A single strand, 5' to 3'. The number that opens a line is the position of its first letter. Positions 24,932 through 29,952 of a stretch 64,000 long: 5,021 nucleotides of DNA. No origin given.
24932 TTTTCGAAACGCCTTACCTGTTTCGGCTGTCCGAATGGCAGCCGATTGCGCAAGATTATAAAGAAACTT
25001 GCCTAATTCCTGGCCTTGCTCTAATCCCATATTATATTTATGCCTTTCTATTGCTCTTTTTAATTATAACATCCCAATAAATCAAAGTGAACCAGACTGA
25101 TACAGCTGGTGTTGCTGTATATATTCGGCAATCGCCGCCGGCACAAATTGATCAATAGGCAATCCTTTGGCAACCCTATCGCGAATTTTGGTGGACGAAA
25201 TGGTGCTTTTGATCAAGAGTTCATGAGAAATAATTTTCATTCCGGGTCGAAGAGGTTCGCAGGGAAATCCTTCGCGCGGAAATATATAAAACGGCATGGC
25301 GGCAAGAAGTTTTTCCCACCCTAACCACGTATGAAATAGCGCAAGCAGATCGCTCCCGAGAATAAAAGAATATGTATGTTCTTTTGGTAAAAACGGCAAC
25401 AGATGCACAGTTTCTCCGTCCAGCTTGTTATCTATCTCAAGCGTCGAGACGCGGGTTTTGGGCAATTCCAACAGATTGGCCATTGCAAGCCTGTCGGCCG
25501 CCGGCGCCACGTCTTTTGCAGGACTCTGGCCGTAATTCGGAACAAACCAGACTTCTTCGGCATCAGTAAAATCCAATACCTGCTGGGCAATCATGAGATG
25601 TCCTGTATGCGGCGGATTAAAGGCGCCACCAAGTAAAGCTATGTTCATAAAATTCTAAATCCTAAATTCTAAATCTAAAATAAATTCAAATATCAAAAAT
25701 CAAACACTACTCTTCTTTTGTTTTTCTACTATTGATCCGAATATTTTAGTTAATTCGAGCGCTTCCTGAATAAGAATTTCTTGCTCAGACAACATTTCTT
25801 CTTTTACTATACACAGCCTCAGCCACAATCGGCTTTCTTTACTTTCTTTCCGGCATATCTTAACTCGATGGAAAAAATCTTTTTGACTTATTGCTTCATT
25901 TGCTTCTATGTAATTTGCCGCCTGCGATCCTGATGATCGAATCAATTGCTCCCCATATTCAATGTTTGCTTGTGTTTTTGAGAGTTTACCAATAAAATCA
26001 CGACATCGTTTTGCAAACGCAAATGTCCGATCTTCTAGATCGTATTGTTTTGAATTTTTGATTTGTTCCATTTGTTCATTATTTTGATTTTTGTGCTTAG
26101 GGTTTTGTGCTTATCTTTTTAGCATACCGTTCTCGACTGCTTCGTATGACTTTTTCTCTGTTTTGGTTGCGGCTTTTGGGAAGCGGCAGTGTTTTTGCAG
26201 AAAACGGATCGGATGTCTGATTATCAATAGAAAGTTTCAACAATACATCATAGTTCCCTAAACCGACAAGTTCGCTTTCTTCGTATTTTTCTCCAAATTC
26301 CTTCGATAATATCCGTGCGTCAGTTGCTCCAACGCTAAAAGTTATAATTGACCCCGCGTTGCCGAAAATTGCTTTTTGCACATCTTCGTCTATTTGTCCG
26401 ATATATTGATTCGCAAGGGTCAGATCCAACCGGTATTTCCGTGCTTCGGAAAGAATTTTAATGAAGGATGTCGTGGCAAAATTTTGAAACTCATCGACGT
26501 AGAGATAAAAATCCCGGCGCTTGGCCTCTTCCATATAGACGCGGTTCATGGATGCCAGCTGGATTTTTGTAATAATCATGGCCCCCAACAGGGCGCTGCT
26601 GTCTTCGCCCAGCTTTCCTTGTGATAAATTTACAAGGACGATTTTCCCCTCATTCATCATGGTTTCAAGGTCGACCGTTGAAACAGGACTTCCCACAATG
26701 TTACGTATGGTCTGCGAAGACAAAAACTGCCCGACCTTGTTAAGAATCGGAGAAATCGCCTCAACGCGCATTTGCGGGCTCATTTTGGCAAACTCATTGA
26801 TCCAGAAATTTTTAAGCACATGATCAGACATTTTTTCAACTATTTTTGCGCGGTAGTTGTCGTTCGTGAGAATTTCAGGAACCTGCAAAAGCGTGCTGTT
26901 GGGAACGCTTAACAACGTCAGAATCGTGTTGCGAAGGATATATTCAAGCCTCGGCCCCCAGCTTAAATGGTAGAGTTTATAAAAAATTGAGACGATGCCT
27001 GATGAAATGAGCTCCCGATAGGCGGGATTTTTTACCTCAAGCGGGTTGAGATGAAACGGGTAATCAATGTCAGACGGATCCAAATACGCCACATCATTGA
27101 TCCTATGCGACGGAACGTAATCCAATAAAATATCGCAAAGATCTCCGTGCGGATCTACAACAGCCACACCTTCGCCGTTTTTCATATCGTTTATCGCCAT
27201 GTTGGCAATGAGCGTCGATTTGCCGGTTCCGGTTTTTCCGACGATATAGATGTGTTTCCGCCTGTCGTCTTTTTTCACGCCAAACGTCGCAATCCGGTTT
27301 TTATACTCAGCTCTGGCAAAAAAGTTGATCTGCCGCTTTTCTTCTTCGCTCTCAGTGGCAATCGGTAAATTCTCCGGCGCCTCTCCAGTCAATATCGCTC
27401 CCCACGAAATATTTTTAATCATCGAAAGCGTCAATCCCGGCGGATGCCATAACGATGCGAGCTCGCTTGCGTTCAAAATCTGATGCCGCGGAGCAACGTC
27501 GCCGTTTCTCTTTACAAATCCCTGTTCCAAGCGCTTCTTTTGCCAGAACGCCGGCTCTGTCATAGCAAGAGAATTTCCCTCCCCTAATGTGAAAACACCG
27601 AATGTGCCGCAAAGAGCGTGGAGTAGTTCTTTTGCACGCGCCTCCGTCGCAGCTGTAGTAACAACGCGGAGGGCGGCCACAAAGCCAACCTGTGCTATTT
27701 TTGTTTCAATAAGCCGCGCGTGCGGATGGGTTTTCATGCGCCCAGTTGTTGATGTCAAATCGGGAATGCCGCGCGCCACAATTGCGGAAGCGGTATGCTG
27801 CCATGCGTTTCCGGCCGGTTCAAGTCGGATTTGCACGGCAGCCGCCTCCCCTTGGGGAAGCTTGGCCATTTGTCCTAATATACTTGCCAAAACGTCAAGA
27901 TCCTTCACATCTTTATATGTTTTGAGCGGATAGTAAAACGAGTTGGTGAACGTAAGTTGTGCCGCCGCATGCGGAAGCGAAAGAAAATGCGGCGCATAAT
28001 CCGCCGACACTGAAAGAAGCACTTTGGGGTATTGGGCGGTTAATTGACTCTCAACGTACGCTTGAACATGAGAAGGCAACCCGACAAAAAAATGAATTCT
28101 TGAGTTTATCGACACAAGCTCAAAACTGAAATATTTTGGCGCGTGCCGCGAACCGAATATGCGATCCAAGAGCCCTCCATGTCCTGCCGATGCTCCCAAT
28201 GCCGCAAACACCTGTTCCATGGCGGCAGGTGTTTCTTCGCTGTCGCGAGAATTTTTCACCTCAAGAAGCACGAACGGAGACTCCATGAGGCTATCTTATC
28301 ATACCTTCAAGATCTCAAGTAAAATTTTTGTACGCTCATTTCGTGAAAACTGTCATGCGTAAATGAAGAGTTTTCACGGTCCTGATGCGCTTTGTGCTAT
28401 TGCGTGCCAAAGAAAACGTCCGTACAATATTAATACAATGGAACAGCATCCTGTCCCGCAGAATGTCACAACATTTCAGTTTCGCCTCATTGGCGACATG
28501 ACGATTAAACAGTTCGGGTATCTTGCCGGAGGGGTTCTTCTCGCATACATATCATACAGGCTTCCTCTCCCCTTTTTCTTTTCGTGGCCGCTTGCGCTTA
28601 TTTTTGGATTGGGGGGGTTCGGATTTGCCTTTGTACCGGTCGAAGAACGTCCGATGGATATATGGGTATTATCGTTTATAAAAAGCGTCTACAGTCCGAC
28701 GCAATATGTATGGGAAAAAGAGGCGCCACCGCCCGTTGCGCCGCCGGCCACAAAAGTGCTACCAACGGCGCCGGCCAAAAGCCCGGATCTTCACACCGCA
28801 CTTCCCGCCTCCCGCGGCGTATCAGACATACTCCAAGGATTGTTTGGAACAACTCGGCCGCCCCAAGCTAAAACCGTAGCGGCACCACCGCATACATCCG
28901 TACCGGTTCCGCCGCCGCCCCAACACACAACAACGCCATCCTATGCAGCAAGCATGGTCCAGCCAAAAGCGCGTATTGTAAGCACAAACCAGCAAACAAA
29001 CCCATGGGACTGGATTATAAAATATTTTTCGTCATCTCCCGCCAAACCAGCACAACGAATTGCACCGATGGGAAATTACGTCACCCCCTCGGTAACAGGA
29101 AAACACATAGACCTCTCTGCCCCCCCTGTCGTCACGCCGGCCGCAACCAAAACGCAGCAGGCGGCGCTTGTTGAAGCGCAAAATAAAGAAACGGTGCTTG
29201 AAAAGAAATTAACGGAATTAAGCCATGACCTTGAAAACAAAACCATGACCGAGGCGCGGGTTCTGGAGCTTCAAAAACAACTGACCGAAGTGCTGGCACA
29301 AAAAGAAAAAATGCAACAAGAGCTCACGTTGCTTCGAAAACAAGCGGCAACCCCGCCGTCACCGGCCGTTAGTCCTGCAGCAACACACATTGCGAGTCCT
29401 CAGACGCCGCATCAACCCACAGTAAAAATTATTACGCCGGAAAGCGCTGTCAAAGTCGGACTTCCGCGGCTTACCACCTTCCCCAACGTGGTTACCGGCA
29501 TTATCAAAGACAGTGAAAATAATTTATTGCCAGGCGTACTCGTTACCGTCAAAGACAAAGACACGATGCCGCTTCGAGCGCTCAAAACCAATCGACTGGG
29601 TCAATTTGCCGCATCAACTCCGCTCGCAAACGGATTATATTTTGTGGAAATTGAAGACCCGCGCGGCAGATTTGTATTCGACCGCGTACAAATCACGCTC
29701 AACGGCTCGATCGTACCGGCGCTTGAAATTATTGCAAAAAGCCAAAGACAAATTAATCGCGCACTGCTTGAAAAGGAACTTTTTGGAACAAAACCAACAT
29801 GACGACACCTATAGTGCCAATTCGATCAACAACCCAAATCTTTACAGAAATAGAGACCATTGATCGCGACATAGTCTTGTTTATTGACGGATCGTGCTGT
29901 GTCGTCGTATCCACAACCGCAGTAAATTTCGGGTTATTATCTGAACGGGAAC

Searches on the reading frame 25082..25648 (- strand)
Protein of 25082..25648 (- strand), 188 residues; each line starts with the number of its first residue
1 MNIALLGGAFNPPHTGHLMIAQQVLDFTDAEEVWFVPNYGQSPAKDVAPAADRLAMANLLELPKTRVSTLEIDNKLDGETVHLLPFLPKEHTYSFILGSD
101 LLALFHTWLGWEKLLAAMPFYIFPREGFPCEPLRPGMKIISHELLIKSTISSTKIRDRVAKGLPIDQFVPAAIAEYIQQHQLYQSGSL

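Call 16: search_protein_families(library=pfam, proteins=[window:25082-25648:-], max_evalue=0.001)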
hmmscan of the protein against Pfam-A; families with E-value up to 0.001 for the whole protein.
window:25082-25648:- (188 aa): 1 family
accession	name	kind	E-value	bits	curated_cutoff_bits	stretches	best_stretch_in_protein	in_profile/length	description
PF01467.32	CTP_transf_like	-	1.1e-16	61.7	21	1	5-158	1-133/133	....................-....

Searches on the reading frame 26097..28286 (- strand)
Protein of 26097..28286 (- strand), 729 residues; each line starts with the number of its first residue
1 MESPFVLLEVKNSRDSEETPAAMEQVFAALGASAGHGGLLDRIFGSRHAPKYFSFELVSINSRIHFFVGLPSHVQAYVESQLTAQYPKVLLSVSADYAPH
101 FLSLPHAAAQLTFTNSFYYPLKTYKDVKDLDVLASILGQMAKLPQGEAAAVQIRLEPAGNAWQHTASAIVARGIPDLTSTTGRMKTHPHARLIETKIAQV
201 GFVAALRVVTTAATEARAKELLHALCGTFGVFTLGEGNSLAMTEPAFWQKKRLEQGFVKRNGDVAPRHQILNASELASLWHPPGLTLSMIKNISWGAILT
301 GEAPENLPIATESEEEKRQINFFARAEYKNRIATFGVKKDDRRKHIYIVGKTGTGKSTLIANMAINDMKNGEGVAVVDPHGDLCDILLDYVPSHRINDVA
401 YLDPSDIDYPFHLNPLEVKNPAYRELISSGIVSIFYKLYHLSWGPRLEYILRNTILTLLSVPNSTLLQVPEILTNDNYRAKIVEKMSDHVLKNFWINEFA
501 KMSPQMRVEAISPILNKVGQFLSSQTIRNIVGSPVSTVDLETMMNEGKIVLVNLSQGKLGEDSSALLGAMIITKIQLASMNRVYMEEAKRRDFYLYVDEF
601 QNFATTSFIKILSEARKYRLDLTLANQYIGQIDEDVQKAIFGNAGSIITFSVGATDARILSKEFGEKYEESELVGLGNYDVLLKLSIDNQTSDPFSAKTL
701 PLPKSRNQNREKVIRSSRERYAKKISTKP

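Call 16: search_protein_families(library=pfam, proteins=[window:26097-28286:-], max_evalue=0.001)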
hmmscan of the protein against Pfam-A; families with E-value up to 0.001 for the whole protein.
window:26097-28286:- (729 aa): 4 families
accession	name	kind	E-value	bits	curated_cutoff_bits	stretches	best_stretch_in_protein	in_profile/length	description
PF01935.23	DUF87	-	7.3e-09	36.5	23.2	1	343-556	23-203/220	Helicase HerA, central domain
PF10412.15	TrwB_AAD_bind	-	3.6e-08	33.1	20.5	1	331-666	3-325/387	Type IV secretion-system coupling protein DNA-binding domain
PF12696.13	TraG-D_C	-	1.1e-06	29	22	1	594-670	3-85/126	TraM recognition site of TraD and TraG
PF13401.12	AAA_22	-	0.00096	19.9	27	0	342-364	4-26/130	AAA domain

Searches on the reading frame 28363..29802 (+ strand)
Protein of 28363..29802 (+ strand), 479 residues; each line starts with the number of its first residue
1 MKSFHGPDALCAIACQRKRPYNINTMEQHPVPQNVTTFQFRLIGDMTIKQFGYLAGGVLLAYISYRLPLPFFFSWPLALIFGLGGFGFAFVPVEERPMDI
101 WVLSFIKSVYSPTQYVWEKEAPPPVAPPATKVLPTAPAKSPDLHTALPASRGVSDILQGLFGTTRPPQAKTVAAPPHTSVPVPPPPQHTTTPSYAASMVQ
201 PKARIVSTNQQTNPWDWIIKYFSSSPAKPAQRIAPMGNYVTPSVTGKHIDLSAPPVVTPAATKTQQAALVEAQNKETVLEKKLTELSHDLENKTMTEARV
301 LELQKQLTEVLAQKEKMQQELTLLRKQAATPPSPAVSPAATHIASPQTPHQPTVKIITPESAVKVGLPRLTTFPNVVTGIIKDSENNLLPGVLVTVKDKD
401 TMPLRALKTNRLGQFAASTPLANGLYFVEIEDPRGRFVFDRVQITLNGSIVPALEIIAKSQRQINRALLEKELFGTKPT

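Call 17: search_protein_families(library=pfam, proteins=[window:28363-29802:+], max_evalue=0.001)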
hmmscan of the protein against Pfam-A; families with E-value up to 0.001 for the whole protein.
window:28363-29802:+ (479 aa): 2 families
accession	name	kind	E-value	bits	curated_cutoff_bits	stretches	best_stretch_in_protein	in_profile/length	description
PF12666.12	PrgI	-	2.8e-08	34.6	27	1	30-116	1-90/91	PrgI family protein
PF13620.12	CarboxypepD_reg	-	0.00013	22.6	32.3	1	377-432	2-56/82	Carboxypeptidase regulatory-like domain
